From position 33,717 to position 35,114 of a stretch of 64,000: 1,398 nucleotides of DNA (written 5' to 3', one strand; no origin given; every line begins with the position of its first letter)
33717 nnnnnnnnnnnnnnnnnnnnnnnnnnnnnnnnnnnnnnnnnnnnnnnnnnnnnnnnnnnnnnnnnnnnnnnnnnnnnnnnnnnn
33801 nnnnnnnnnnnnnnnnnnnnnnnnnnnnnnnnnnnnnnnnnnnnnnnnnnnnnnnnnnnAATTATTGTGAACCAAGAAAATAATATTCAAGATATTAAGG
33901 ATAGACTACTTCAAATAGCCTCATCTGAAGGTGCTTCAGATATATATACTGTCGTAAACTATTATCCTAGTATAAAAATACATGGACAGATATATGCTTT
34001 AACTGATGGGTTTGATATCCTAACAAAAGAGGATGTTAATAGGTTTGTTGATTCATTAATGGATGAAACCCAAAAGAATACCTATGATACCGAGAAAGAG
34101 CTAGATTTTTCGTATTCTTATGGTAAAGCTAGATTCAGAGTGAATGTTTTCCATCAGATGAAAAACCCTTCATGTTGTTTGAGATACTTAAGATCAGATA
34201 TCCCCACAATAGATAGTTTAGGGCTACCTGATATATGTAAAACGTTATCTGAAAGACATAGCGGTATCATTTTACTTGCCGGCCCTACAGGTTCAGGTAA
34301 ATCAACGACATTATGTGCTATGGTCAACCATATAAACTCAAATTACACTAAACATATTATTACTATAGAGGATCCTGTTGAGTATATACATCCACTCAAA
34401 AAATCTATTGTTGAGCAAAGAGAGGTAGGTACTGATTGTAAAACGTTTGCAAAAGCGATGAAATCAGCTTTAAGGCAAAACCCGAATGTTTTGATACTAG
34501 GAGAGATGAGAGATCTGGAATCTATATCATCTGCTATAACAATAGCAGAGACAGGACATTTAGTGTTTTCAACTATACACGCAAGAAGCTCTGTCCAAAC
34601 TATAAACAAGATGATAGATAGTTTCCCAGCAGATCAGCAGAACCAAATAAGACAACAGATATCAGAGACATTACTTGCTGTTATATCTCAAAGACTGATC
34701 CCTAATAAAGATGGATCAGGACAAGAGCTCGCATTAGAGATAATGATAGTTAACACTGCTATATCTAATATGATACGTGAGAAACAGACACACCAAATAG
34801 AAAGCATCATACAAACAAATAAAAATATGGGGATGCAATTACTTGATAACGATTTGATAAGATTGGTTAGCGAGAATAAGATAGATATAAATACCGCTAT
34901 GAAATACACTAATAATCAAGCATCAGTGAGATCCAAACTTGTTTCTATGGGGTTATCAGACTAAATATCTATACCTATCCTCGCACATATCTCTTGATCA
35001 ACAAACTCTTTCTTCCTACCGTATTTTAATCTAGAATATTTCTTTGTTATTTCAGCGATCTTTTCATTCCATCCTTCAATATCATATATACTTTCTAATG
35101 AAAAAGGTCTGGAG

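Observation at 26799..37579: Surface-fibre / giant pilin / PilT / VirD4-like ATPase cluster: candidate cell-attachment or DNA-trafficking apparatus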

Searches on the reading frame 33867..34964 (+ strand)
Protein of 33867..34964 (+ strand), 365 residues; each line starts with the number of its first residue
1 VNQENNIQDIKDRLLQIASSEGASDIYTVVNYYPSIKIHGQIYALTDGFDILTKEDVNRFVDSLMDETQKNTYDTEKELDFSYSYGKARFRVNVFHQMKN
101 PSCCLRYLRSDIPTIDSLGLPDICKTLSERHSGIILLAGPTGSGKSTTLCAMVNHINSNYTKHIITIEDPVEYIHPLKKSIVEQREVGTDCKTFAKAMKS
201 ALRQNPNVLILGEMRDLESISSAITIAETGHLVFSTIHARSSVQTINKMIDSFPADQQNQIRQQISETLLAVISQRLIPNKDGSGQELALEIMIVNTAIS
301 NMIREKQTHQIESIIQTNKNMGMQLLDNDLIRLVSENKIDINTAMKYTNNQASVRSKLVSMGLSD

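Call 3: search_protein_families(library=pfam, proteins=[window:33867-34964:+], max_evalue=0.01)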
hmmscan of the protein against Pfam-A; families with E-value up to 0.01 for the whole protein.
window:33867-34964:+ (365 aa): 13 families
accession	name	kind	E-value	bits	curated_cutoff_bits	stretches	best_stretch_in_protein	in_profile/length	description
PF00437.27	T2SSE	-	1.9e-41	142.4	24.9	1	80-340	84-336/370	Type II/IV secretion system protein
PF25199.1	nSTAND_NTPase5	-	0.0001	22.6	34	1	126-173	35-82/145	Novel STAND NTPase 5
PF13401.12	AAA_22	-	0.00031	21.5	27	1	131-217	4-96/130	AAA domain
PF12775.13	AAA_7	-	0.00038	20.5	25.8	1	112-167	14-69/181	P-loop containing dynein motor region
PF13555.12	AAA_29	-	0.00061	19.9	27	1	130-153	20-43/61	P-loop containing region of AAA domain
PF06414.18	Zeta_toxin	-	0.00092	19.1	22.3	1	128-192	12-74/199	Zeta toxin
PF13191.12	AAA_16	-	0.0014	19.6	32.6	1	129-174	21-63/167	AAA ATPase domain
PF04851.21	ResIII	-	0.0015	18.9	22.5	1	126-241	18-111/164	Type III restriction enzyme, res subunit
PF01637.24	ATPase_2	-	0.0021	18.3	33.2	0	121-205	9-85/225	ATPase domain predominantly from Archaea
PF00004.35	AAA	-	0.0022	18.9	21.2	0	135-217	1-69/131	ATPase family associated with various cellular activities (AAA)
PF13245.12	AAA_19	-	0.0062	17.2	25.1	0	131-198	10-72/134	AAA domain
PF20720.3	nSTAND3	-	0.0075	16.4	27.2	0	131-176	16-63/155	Novel STAND NTPase 3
PF03215.21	Rad17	-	0.0086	16.5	23.8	0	126-164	39-77/186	Rad17 P-loop domain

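Call 4: search_protein_families(library=ncbifam, proteins=[window:33867-34964:+], max_evalue=0.01)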
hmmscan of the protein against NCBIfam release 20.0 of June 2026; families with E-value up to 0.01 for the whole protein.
window:33867-34964:+ (365 aa): 20 families
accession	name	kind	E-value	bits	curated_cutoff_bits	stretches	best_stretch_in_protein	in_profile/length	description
TIGR01420.1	pilT_fam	subfamily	5.7e-126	420.4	319.1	1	13-351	4-341/343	PilT/PilU family type 4a pilus ATPase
TIGR02525.1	plasmid_TraJ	equivalog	4.3e-44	151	368.3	1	99-345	116-364/372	plasmid transfer ATPase TraJ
NF041000.1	ATPase_ComGA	equivalog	1.9e-40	138.6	300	1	13-279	2-266/267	competence type IV pilus ATPase ComGA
TIGR02533.1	type_II_gspE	equivalog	8.2e-36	123.7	630.25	1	126-278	237-379/486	type II secretion system ATPase GspE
TIGR02524.1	dot_icm_DotB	equivalog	2.1e-33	116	463.3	1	12-319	7-325/358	Dot/Icm type IV secretion system ATPase DotB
TIGR02538.1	type_IV_pilB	equivalog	2.3e-32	112.3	675.65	1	116-251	296-431/564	type IV-A pilus assembly ATPase PilB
NF007755.0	PRK10436.1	equivalog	2.2e-29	102.4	617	1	79-279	160-356/465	type II secretion system protein GspE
NF053534.1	T4PilAsmATPsTfpB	equivalog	9.2e-28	97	850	1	125-278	329-472/584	type IV pilus assembly ATPase TfpB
NF058587.1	archaellum_moto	equivalog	1.9e-17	63.2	550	1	135-277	278-417/527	archaellum flagellar ATPase motor FlaI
TIGR02788.1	VirB11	equivalog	4.4e-15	55.5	249.95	1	135-256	147-269/308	P-type DNA transfer ATPase VirB11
TIGR02782.1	TrbB_P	equivalog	2.5e-12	46.7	304.55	1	135-274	139-277/303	P-type conjugative transfer ATPase TrbB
NF010425.0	PRK13851.1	equivalog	2.4e-11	43.1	461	1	134-252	164-283/344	type IV secretion system protein VirB11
NF010407.0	PRK13833.1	subfamily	2.5e-09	37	499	1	126-275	140-285/323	conjugal transfer protein TrbB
TIGR03819.1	heli_sec_ATPase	hypoth_equivalog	3.3e-09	36.4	373.15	1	135-244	181-292/340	TadA family conjugal transfer-associated ATPase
NF053672.1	bindosome_BasE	exception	4.1e-09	35.7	1000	1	135-274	273-411/512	bindosome assembly system ATPase subunit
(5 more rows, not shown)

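Call 39: find_related_loci(query=window:33867-34964:+, collection=metagenome_contigs, flank=10000)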
Query window:33867-34964:+ (365 aa) in metagenome_contigs; peptide patterns used: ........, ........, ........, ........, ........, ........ (x = any residue, [..] = any of these).
88 stretches matched a pattern; 26 encode a relative of the query (tblastn E <= 1e-3); 26 distinct loci.
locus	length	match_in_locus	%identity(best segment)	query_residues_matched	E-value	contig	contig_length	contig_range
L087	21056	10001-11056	43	12-363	1e-92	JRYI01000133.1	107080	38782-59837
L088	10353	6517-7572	43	12-363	2e-92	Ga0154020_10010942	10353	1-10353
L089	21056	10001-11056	43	12-363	2e-92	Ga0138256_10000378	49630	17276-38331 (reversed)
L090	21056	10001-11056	43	12-363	1e-91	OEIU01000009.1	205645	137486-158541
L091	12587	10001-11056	43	12-363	1e-91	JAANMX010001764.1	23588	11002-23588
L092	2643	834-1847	43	7-344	3e-92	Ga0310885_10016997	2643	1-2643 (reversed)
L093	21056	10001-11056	43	12-363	8e-89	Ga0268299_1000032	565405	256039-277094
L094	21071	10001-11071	42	10-363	7e-89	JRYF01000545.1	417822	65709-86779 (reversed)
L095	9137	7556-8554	44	12-344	4e-88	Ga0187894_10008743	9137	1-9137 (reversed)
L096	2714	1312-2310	43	12-344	2e-89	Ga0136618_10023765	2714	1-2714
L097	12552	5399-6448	42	14-363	4e-87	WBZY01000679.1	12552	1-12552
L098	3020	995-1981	42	12-340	2e-88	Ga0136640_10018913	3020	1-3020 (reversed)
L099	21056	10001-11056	42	12-363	9e-87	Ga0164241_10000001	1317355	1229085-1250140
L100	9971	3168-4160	42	14-344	9e-86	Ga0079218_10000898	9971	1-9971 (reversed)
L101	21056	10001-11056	41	12-363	3e-85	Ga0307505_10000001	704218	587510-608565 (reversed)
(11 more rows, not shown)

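Call 61: search_solved_structures(query=window:33867-34964:+, max_evalue=1e-20)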
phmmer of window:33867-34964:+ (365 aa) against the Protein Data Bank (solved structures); distinct sequences matched with E-value up to 1e-20: 22.
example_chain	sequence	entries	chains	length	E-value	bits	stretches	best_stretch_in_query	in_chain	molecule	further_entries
5zfq_A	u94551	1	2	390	3.1e-88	299.6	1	14-359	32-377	Twitching motility pilus retraction protein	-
2ewv_A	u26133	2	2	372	1.3e-87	297.6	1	14-348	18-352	twitching motility protein PilT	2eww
2gsz_A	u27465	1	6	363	1.8e-87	297.1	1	16-348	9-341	twitching motility protein PilT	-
6ojx_A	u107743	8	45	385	5.4e-85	289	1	14-349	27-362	Twitching motility pilus retraction ATPase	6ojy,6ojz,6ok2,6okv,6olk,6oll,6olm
3jvu_A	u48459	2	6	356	6.7e-80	272.2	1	13-342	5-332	Twitching mobility protein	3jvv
5fl3_A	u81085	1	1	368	2.4e-78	267.1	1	17-349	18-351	PILI RETRACTION PROTEIN PILT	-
9n32_A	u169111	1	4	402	6.1e-73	249.3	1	12-355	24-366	PilU protein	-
2eyu_A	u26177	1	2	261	1.6e-69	238.1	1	110-348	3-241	twitching motility protein PilT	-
10my_A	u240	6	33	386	1.8e-66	228.1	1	21-351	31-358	PilT/PilU family type 4a pilus ATPase | Twitching motility protein PilT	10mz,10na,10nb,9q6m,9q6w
6geb_A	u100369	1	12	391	3.9e-31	112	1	11-315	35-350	DotB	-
6gef_A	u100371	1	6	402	3.3e-27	99.1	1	103-284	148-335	Type IV secretion system protein DotB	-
4pht_A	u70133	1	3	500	8.3e-26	94.4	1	122-278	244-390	General secretory pathway protein E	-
1p9r_A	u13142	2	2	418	2.5e-25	92.9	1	122-278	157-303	General secretion pathway protein E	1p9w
4kss_A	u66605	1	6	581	4.5e-25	92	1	122-278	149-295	Type II secretion system protein E, hemolysin-coregulated protein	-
4ksr_A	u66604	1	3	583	4.9e-25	91.9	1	122-278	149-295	Type II secretion system protein E, Hemolysin-coregulated protein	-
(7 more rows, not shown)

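Call 63: list_cluster_members(proteins=[P0001, P0121, P0136, window:33867-34964:+, window:29499-31544:+, window:26863-28029:+])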
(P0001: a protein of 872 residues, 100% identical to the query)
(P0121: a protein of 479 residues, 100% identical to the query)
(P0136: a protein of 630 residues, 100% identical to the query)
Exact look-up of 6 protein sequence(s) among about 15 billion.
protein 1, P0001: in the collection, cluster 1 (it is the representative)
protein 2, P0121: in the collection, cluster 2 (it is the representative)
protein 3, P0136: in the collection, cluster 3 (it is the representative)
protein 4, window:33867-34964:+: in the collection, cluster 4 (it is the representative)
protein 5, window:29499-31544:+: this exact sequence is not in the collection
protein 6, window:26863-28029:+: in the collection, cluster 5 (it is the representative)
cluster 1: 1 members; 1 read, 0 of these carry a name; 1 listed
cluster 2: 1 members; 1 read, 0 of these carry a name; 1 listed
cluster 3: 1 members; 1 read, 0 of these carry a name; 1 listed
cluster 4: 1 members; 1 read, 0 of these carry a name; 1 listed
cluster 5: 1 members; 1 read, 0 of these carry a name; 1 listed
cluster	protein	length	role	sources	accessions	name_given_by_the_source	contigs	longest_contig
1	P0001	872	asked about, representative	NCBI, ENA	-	-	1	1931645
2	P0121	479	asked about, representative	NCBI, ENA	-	-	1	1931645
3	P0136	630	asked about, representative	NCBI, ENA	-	-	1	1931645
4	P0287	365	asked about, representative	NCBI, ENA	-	-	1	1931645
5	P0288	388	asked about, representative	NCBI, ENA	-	-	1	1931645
